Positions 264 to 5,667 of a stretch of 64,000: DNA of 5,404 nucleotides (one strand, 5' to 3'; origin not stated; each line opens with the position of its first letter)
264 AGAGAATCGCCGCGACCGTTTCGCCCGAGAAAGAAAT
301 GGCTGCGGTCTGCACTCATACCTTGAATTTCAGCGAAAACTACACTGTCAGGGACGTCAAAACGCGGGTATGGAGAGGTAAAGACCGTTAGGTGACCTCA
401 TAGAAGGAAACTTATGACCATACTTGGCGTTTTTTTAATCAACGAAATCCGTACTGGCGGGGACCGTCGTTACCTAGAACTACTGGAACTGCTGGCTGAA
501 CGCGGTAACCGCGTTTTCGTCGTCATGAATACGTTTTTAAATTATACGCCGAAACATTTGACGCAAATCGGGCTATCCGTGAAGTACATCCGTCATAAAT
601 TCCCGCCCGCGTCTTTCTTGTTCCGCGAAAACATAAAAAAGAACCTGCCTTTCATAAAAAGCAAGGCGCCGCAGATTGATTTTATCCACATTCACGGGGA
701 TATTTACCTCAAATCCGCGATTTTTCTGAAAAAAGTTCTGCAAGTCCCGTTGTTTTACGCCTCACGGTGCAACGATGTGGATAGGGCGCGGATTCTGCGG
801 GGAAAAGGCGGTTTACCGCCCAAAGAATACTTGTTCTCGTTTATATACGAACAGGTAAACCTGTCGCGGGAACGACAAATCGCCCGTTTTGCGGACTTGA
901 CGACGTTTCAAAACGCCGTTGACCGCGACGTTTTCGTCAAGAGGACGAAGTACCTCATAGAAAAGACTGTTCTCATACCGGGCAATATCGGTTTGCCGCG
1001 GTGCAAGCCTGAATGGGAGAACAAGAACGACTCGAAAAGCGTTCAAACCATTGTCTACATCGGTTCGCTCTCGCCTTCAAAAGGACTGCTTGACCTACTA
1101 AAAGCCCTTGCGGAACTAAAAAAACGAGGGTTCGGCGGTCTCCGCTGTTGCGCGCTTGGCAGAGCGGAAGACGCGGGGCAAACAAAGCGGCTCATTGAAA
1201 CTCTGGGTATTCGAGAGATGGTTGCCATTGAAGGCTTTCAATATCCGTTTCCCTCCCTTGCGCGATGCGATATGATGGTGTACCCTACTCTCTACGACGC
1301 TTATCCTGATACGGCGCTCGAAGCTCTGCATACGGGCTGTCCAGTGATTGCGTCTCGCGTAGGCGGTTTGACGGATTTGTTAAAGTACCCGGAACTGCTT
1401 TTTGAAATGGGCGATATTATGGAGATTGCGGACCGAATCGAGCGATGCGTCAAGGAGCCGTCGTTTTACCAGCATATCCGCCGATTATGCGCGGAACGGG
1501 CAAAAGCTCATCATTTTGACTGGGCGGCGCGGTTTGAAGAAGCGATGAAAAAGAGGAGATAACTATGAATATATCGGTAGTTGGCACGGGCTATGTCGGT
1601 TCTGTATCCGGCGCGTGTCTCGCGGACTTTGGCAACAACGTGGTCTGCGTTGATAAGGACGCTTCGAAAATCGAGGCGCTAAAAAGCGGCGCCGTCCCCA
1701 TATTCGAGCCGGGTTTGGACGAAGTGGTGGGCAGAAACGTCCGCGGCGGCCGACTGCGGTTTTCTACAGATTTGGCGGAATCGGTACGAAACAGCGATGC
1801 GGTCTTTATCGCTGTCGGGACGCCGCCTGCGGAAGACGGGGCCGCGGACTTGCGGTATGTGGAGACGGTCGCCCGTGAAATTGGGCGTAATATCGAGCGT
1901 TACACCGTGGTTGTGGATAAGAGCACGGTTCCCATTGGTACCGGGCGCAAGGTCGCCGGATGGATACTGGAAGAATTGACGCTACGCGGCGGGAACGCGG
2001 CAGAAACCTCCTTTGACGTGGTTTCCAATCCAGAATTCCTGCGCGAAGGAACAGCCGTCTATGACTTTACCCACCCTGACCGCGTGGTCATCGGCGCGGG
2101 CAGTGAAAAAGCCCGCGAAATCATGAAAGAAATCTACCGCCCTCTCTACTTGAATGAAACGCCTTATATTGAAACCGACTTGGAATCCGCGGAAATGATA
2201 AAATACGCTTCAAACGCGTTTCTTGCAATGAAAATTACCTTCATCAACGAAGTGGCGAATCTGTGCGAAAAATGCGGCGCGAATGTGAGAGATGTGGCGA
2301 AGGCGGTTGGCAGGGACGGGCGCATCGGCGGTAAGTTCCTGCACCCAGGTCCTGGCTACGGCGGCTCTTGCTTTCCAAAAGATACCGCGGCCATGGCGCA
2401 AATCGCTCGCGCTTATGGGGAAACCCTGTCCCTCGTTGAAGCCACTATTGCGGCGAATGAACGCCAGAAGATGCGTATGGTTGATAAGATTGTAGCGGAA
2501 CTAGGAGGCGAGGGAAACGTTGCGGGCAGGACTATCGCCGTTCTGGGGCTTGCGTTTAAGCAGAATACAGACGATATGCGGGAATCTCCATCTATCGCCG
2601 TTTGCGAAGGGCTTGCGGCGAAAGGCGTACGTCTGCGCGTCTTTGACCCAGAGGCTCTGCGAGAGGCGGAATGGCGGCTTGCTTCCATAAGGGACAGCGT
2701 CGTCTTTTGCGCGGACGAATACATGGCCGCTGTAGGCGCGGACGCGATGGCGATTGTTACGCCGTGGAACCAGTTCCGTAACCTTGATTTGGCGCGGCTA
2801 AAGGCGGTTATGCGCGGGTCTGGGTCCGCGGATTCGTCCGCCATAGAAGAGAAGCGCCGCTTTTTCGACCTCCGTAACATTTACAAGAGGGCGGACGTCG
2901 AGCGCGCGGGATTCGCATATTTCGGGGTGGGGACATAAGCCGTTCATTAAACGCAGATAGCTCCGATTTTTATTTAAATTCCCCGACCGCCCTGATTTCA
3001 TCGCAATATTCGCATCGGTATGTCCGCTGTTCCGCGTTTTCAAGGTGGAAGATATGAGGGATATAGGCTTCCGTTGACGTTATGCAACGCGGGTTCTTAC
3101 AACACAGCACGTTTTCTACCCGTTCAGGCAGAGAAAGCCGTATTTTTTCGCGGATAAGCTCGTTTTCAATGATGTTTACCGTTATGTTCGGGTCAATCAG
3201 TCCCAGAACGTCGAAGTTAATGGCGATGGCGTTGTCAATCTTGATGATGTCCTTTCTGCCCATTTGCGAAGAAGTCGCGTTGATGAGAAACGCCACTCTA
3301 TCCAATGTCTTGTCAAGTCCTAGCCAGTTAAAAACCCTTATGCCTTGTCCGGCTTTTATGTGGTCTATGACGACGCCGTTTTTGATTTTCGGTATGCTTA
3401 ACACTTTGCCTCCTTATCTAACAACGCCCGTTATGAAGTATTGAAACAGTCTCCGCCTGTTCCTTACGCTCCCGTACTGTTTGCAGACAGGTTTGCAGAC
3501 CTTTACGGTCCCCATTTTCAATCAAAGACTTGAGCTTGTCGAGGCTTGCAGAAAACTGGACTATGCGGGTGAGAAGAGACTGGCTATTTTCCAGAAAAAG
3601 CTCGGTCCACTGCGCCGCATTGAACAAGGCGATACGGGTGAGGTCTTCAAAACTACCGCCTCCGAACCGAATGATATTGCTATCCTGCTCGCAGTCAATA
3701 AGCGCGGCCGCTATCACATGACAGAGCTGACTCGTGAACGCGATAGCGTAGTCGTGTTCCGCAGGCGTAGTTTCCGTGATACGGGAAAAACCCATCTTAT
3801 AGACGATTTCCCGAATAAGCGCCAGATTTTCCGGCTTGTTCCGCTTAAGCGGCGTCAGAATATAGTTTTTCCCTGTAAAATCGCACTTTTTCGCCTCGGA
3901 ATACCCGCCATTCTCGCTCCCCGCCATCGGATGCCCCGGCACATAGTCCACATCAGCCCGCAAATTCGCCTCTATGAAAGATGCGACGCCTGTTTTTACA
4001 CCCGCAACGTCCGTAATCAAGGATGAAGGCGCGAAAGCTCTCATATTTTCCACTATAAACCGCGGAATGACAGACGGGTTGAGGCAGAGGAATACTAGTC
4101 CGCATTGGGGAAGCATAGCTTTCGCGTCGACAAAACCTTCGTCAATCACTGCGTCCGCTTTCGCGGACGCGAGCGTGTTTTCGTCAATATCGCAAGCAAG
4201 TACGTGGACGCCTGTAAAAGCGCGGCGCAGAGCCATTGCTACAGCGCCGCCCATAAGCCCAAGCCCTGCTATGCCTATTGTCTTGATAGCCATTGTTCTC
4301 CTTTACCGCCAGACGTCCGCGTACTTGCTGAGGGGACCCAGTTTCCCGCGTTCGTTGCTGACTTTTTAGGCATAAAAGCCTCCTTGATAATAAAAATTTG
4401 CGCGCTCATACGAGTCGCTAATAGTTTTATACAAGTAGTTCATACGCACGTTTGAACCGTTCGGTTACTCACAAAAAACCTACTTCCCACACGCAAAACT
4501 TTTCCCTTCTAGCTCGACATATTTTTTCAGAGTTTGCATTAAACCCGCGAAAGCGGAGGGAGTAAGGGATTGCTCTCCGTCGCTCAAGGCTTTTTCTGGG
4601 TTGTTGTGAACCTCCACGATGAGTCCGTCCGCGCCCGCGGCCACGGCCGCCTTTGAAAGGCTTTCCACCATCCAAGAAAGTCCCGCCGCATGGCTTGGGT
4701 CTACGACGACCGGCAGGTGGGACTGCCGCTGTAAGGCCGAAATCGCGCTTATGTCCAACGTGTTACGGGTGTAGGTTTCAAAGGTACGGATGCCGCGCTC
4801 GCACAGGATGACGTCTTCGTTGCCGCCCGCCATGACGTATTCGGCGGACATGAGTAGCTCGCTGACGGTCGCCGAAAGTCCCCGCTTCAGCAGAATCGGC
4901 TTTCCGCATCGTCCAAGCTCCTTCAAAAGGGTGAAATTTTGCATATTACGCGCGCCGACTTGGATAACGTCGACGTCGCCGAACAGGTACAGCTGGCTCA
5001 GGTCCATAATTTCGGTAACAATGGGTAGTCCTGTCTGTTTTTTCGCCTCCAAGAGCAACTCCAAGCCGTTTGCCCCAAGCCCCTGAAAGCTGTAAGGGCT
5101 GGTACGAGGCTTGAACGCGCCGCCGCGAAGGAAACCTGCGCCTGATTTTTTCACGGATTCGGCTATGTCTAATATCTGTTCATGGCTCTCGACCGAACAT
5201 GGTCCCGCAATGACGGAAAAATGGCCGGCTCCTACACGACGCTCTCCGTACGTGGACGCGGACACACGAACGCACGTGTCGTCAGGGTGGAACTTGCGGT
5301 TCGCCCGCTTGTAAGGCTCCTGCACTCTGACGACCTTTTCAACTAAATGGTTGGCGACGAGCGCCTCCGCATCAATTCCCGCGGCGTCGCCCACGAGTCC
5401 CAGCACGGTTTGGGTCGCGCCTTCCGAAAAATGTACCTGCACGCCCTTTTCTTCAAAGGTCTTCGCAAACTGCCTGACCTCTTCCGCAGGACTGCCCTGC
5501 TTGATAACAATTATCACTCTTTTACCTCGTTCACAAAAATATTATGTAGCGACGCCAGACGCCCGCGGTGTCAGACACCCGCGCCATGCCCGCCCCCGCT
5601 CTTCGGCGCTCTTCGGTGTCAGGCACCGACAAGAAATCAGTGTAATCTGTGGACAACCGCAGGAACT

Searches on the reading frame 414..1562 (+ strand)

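Call 53: search_protein_families(library=pfam, proteins=[window:414-1562:+], max_evalue=0.00001)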
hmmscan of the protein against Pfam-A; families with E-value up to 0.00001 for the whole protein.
window:414-1562:+ (382 aa): 2 families
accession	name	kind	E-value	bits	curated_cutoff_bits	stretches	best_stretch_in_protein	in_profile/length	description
PF00534.26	Glycos_transf_1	-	1.3e-21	77.4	26.4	1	200-356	4-166/172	Glycosyl transferases group 1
PF13692.12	Glyco_trans_1_4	-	6.5e-19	69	27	1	211-347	2-141/142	Glycosyl transferases group 1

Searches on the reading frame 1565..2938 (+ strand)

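Call 53: search_protein_families(library=pfam, proteins=[window:1565-2938:+], max_evalue=0.00001)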
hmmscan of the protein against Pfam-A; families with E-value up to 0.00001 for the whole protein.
window:1565-2938:+ (457 aa): 3 families
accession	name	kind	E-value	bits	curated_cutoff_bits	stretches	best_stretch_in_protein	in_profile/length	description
PF03721.20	UDPG_MGDP_dh_N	-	9e-68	228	27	1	1-190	1-187/187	UDP-glucose/GDP-mannose dehydrogenase family, NAD binding domain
PF00984.24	UDPG_MGDP_dh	-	6.1e-37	126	25.4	1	207-299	1-93/94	UDP-glucose/GDP-mannose dehydrogenase family, central domain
PF03720.21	UDPG_MGDP_dh_C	-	4.4e-27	94.9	30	1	325-423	1-96/103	UDP-glucose/GDP-mannose dehydrogenase family, UDP binding domain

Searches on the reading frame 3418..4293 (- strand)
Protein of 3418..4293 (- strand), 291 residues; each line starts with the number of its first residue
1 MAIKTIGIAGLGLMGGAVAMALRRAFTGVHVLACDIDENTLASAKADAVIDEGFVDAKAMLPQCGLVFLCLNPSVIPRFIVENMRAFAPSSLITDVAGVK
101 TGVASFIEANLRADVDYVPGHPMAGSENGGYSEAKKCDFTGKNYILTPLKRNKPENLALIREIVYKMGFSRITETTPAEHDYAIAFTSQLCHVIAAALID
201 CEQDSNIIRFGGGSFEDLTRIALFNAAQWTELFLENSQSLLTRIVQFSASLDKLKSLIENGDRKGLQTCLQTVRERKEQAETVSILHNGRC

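Call 53: search_protein_families(library=pfam, proteins=[window:3418-4293:-], max_evalue=0.00001)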
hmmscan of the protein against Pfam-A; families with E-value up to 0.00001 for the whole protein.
window:3418-4293:- (291 aa): 2 families
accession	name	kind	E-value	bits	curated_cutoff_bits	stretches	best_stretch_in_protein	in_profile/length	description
PF02153.23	PDH_N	-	1.3e-25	90.2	26.5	1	18-168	1-149/154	Prephenate dehydrogenase, nucleotide-binding domain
PF20463.3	PDH_C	-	3.9e-19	69.3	22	1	176-271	1-101/102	Prephenate dehydrogenase, dimerization domain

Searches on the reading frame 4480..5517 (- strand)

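Call 53: search_protein_families(library=pfam, proteins=[window:4480-5517:-], max_evalue=0.00001)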
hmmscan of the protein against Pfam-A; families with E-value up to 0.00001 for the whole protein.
window:4480-5517:- (345 aa): 3 families
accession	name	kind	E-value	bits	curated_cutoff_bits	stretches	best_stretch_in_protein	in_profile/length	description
PF00793.26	DAHP_synth_1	-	3.7e-77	259.3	25.5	1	94-333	11-267/270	DAHP synthetase I family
PF18152.6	DAHP_snth_FXD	-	8.1e-21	74.1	27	1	1-67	1-67/67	DAHP synthase ferredoxin-like domain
PF03102.20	NeuB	-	2.8e-07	30.7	22.1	1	153-339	59-238/241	NeuB family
